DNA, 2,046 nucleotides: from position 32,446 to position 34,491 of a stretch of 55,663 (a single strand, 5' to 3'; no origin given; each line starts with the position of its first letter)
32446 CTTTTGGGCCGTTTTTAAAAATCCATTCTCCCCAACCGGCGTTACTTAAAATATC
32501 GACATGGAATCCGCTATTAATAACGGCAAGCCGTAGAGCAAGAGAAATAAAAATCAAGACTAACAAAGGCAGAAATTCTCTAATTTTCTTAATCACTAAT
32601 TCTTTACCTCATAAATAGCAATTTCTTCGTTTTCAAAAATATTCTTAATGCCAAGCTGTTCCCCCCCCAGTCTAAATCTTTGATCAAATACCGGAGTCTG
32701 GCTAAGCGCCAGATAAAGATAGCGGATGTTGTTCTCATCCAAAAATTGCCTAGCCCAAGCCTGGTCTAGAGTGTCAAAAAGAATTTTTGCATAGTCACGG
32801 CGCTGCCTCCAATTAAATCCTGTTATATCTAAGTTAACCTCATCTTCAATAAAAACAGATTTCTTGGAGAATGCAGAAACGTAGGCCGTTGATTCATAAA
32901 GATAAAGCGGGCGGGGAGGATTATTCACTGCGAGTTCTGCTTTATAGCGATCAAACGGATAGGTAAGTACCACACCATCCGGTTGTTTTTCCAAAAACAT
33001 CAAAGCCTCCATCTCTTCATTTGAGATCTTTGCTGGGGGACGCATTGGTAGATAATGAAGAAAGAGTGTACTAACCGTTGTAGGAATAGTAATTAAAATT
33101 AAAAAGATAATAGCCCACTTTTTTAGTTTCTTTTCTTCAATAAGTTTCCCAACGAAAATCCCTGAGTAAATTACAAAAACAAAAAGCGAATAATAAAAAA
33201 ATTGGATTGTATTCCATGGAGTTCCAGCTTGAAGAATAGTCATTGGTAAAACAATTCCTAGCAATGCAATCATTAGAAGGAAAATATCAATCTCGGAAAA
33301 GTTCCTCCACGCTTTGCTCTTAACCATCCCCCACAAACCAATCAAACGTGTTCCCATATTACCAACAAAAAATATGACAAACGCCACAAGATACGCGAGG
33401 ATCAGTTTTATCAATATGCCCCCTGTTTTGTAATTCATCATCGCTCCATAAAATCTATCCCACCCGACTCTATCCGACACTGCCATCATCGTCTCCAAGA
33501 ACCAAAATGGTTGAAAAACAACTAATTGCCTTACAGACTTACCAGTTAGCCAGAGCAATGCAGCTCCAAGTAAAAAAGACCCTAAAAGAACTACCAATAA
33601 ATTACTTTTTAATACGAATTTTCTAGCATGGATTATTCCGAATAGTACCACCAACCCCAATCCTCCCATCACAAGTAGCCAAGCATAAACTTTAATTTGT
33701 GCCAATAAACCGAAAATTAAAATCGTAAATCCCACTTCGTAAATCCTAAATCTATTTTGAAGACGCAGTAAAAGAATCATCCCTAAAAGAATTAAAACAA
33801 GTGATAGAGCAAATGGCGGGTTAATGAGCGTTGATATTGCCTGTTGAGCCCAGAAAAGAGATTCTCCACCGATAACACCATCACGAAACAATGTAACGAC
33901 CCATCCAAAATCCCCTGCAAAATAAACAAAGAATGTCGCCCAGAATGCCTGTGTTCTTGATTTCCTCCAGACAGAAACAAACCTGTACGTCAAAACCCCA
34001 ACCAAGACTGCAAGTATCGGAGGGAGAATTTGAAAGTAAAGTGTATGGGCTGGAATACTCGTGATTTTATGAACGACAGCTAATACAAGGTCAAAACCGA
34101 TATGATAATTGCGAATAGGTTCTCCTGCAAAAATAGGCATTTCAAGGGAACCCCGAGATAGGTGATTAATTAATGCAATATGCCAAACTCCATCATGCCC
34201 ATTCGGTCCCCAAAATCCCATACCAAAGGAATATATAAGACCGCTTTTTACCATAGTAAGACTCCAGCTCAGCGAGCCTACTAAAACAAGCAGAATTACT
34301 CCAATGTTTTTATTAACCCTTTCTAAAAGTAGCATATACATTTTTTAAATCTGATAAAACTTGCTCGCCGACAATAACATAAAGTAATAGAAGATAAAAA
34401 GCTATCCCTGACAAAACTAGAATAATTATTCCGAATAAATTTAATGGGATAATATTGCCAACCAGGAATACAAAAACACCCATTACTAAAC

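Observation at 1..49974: A roughly 50-kb, almost unidirectional glycosylation super-locus with about 20 lipid-carrier-dependent (GT-C-type) membrane glycosyltransferases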

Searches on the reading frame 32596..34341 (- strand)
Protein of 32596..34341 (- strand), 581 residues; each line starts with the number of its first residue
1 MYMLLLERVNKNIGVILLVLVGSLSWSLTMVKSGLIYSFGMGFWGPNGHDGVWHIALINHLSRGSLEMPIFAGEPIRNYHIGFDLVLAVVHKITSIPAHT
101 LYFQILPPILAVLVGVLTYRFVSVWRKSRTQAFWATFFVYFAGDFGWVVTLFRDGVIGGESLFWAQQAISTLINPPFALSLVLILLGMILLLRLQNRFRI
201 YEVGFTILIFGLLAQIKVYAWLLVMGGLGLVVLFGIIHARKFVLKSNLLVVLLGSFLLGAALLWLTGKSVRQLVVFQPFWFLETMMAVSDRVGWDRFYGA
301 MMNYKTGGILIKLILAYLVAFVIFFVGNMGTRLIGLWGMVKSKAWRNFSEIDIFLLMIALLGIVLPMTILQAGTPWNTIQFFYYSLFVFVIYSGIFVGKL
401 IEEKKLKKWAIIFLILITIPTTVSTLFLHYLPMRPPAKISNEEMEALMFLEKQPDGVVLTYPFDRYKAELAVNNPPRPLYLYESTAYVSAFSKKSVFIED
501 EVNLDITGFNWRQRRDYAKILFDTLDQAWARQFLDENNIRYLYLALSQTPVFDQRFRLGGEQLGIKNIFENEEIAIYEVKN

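Call 9: search_protein_families(library=pfam, proteins=[window:32596-34341:-], max_evalue=0.01)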
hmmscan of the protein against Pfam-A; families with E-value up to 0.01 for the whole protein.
window:32596-34341:- (581 aa): 0 families

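Call 14: search_protein_families(library=ncbifam, proteins=[window:32596-34341:-], max_evalue=0.01)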
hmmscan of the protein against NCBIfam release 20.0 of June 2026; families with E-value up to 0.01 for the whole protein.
window:32596-34341:- (581 aa): 0 families

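Call 28: find_homologous_proteins(query=window:32596-34341:-, max_evalue=0.00001)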
Query window:32596-34341:- (581 aa): 1538 proteins with E <= 0.00001 among 8000 candidates; the best 120 are listed.
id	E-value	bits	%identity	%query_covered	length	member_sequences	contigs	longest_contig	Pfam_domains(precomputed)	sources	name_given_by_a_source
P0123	0.0e+0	1284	100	100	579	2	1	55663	-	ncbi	-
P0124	0.0e+0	1064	80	99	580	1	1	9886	-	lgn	-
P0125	0.0e+0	1057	81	99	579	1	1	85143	-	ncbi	-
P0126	8.9e-263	891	69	100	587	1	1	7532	-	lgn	-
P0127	6.6e-258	875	68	96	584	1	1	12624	-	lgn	-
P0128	5.9e-256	869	66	97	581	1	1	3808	-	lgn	-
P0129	7.5e-255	865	67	98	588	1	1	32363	-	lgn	-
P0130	1.8e-253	861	69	95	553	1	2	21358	-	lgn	-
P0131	1.9e-252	857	67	97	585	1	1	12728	-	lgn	-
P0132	5.1e-250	849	66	98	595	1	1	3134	-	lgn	-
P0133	5.2e-250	849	68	95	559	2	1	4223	-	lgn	-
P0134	9.4e-248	842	67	95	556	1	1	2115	-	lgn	-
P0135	2.4e-245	834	69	95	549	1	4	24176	-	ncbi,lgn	-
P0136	4.8e-245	833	64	99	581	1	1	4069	-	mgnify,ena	mgnify:CR=1 FL=1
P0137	2.7e-243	827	66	95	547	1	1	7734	-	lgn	-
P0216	7.9e-191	654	55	95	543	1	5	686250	-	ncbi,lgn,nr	ncbi:MAG: hypothetical protein HYU80_01895 [Candidatus Blackburnbacteria bacterium]|nr:hypothetical 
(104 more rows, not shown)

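Call 29: find_encoding_contigs(protein=P0216, flank=10000, max_places=1)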
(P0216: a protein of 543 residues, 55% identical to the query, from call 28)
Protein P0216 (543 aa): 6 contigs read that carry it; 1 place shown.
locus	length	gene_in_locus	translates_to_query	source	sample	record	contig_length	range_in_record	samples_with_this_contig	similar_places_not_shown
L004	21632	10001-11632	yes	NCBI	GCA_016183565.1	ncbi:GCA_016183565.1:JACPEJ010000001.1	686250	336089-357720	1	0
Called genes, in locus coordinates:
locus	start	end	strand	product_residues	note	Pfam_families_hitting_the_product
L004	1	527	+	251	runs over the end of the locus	PF13641:Glyco_tranf_2_3 (weak), PF00535:Glycos_transf_2, PF10111:Glyco_tranf_2_2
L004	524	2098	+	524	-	PF13231:PMT_2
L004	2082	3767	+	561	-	-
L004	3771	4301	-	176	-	PF00254:FKBP_C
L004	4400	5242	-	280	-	PF01930:Cas_Cas4 (faint), PF12705:PDDEXK_1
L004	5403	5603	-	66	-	PF07927:HicA_toxin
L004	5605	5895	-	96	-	-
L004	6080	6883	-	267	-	PF03602:Cons_hypoth95 (faint), PF13847:Methyltransf_31 (faint), PF01555:N6_N4_Mtase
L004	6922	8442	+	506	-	PF13231:PMT_2 (weak)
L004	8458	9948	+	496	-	PF01943:Polysacc_synt, PF13440:Polysacc_synt_3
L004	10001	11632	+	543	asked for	-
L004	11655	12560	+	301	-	PF00535:Glycos_transf_2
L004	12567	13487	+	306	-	PF00535:Glycos_transf_2, PF10111:Glyco_tranf_2_2 (faint), PF13641:Glyco_tranf_2_3, PF13632:Glyco_trans_2_3 (weak)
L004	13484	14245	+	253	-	PF00535:Glycos_transf_2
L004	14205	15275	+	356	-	PF13439:Glyco_transf_4, PF00534:Glycos_transf_1, PF13692:Glyco_trans_1_4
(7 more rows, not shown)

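Call 30: find_encoding_contigs(protein=P0125, flank=10000, max_places=1)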
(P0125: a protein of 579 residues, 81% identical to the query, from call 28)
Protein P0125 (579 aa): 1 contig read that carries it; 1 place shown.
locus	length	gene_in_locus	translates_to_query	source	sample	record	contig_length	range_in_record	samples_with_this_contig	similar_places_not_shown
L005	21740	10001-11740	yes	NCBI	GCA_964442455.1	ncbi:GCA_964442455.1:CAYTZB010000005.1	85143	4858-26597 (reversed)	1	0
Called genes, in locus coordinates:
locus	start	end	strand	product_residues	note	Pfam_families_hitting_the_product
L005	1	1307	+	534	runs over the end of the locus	PF13231:PMT_2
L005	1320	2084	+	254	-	PF00535:Glycos_transf_2, PF10111:Glyco_tranf_2_2 (weak), PF13641:Glyco_tranf_2_3 (weak)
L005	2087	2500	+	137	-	-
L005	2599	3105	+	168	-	-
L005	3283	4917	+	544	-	PF02366:PMT (weak), PF13231:PMT_2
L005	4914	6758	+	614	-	PF10131:PTPS_related (weak)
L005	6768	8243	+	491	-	-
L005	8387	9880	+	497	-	PF01943:Polysacc_synt, PF13440:Polysacc_synt_3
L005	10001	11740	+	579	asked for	-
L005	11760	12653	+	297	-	PF00535:Glycos_transf_2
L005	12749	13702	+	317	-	PF00535:Glycos_transf_2, PF13641:Glyco_tranf_2_3, PF13632:Glyco_trans_2_3 (weak)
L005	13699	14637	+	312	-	PF00535:Glycos_transf_2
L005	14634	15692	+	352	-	PF13439:Glyco_transf_4 (weak), PF00534:Glycos_transf_1, PF13692:Glyco_trans_1_4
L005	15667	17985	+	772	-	PF09586:YfhO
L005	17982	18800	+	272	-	-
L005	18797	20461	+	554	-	PF13231:PMT_2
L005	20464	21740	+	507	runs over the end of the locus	PF13231:PMT_2 (weak)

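Call 35: search_solved_structures(query=A1, max_evalue=10)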
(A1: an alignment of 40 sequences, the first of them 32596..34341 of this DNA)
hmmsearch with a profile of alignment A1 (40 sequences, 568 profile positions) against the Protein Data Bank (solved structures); distinct sequences matched with E-value up to 10: 0.

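Call 44: predict_structure(alignment_id=A1)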
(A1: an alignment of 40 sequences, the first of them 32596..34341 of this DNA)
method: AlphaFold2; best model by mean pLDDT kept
length: 581 residues; sequences in the alignment: 40
mean_pLDDT: 82.7   pTM: 0.88
mean pLDDT of the five models: 82.7, 82.0, 81.6, 77.7, 74.4
residues with pLDDT >= 90: 244; 70-90: 221; 50-70: 101; < 50: 15
segments of 3 or more residues with pLDDT < 50: 166-171, 289-291, 431-434
pLDDT, mean of each block of 10 residues (from residue 1): 65 91 82 83 72 89 87 78 92 95 91 96 97 95 79 66 50 78 97 91 97 91 95 81 71 96 72 55 62 72 88 86 85 91 87 94 78 64 90 96 92 86 67 66 95 93 71 70 77 84 65 85 91 93 83 73 93 92 67
secondary structure, 60 per line:
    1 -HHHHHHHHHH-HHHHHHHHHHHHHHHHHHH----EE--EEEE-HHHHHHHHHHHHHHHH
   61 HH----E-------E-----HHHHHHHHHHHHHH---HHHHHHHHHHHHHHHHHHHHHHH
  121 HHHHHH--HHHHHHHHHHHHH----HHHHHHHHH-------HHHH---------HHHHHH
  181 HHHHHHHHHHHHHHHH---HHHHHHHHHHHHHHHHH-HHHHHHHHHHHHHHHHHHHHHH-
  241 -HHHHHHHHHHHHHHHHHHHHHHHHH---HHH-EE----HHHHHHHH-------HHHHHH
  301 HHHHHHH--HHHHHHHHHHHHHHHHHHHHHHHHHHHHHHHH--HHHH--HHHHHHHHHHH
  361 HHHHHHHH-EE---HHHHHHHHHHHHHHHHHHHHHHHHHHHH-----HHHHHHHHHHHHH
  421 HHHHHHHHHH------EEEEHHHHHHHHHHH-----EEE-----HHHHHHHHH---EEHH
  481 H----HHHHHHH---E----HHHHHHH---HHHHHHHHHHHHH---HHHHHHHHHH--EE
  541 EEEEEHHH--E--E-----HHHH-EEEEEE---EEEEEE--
elements in order: H2-11 H13-31 E40-43 H45-62 H81-94 H98-126 H129-141 H146-154 H162-165 H175-196 H200-216 H218-239 H242-266 H280-287 H295-307 H310-341 H344-347 H350-368 H375-402 H408-430 E437-440 H441-451 E457-459 H465-473 H486-492 H501-507 H511-523 H527-536 E539-545 H560-563 E565-570 E574-579

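Call 49: fold_search(model_id=the predicted structure, library=pdb)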
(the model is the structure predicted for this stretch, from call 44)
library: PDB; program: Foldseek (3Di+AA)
matches with E <= 10: 312; with E <= 0.001: 20
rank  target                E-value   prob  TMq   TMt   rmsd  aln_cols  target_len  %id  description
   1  8agc_A                9.2e-10  1.00  0.56  0.48  14.0       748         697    9  Structure of yeast oligosaccharylransferase complex with lipid-linked oligosaccharide and non-acceptor peptide bound (released 2022-12-07)
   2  7oci_F                1.6e-09  1.00  0.56  0.52  12.5       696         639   10  Cryo-EM structure of yeast Ost6p containing oligosaccharyltransferase complex (released 2022-02-16)
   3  9n9j_I                1.6e-09  1.00  0.54  0.47  14.5       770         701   11  Structure of a GRP94 folding intermediate engaged with a CCDC134- and FKBP11-bound secretory translocon (released 2025-11-19)
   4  6ezn_F                2.2e-09  1.00  0.55  0.50  12.8       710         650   10  Cryo-EM structure of the yeast oligosaccharyltransferase (OST) complex (released 2018-01-17)
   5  8age_A                2.4e-09  1.00  0.56  0.52  12.6       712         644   10  Structure of yeast oligosaccharylransferase complex with acceptor peptide bound (released 2022-12-07)
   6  6ftg_5                4.7e-09  1.00  0.55  0.50  14.5       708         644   11  Subtomogram average of OST-containing ribosome-translocon complexes from canine rough microsomal membranes (released 2018-03-21)
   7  8b6l_I                6.0e-09  1.00  0.56  0.49  14.7       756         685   10  Subtomogram average of the human Sec61-TRAP-OSTA-translocon (released 2022-12-07)
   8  8pn9_A                8.9e-09  1.00  0.57  0.51  13.5       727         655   10  Structure of human oligosaccharyltransferase OST-A complex bound to NGI-1 (released 2024-05-08)
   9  6s7o_A                1.2e-08  1.00  0.56  0.51  13.4       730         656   11  Cryo-EM structure of human oligosaccharyltransferase complex OST-A (released 2019-12-18)
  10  7zlh_A                1.3e-08  1.00  0.50  0.45  12.4       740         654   10  Cryo-EM structure of C-mannosyltransferase CeDPY19, in apo state, bound to CMT2-Fab and anti-Fab nanobody (released 2023-01-11)
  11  8agb_A                1.5e-08  1.00  0.57  0.52  11.4       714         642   10  Structure of yeast oligosaccharylransferase complex with lipid-linked oligosaccharide bound (released 2022-12-07)
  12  6s7t_A                1.9e-08  1.00  0.53  0.45  15.1       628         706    9  Cryo-EM structure of human oligosaccharyltransferase complex OST-B (released 2019-12-18)
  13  7zlg_A                4.1e-08  1.00  0.52  0.46  12.3       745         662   10  Cryo-EM structure of C-mannosyltransferase CeDPY19, in complex with acceptor peptide and bound to CMT2-Fab and anti-Fa (released 2023-01-11)
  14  6c26_A                5.3e-08  1.00  0.57  0.52  13.1       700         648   10  The Cryo-EM structure of a eukaryotic oligosaccharyl transferase complex (released 2018-01-31)
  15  5ogl_A                1.1e-07  1.00  0.50  0.42  12.6       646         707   11  Structure of bacterial oligosaccharyltransferase PglB in complex with an acceptor peptide and an lipid-linked oligosac (released 2017-10-25)
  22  3vu0_B                4.6e-02  1.00  0.15  0.49   7.9       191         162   14  Crystal structure of the C-terminal globular domain of oligosaccharyltransferase (AfAglB-S2, AF_0040, O30195_ARCFU) fr (released 2013-01-23)
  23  3vu0_A                5.0e-02  1.00  0.17  0.58   6.3       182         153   12  Crystal structure of the C-terminal globular domain of oligosaccharyltransferase (AfAglB-S2, AF_0040, O30195_ARCFU) fr (released 2013-01-23)
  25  3vu0_C                5.9e-02  1.00  0.15  0.52   7.6       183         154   14  Crystal structure of the C-terminal globular domain of oligosaccharyltransferase (AfAglB-S2, AF_0040, O30195_ARCFU) fr (released 2013-01-23)
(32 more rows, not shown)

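Call 54: search_protein_families(library=pfam, alignment_id=A1, max_evalue=10)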
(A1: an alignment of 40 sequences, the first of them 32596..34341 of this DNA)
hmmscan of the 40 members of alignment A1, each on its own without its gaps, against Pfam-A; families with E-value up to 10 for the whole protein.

A. member 1, window:32596-34341:- (581 aa): 1 family
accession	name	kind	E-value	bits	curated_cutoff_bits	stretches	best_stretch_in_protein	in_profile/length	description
PF13067.11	DUF3930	-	0.97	9.7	25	1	405-426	23-44/51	Protein of unknown function (DUF3930)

B. families by the number of members that match (of 40 scanned): 30 families (the first 25 are shown)
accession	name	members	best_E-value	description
PF10559.14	Plug_translocon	3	0.035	Plug domain of Sec61p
PF04087.19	DUF389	2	0.15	Domain of unknown function (DUF389)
PF16936.10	Holin_9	2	2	Putative holin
PF15940.10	YjcB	1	0.00056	Family of unknown function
PF13231.12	PMT_2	1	0.0032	Dolichyl-phosphate-mannose-protein mannosyltransferase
PF01757.29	Acyl_transf_3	1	0.0033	Acyltransferase domain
PF10190.14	Tmemb_170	1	0.0052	Putative transmembrane protein 170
PF08176.17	SspK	1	0.0054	Small acid-soluble spore protein K family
PF24661.1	DUF7649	1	0.013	Domain of unknown function (DUF7649)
PF19865.4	DUF6338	1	0.019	Family of unknown function (DUF6338)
PF01496.24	V_ATPase_I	1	0.037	V-type ATPase 116kDa subunit family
PF17170.10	DUF5128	1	0.07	6-bladed beta-propeller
PF02244.21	Propep_M14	1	0.086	Carboxypeptidase activation peptide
PF11123.14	DNA_Packaging_2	1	0.091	DNA packaging protein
PF05699.19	Dimer_Tnp_hAT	1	0.12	hAT family C-terminal dimerisation region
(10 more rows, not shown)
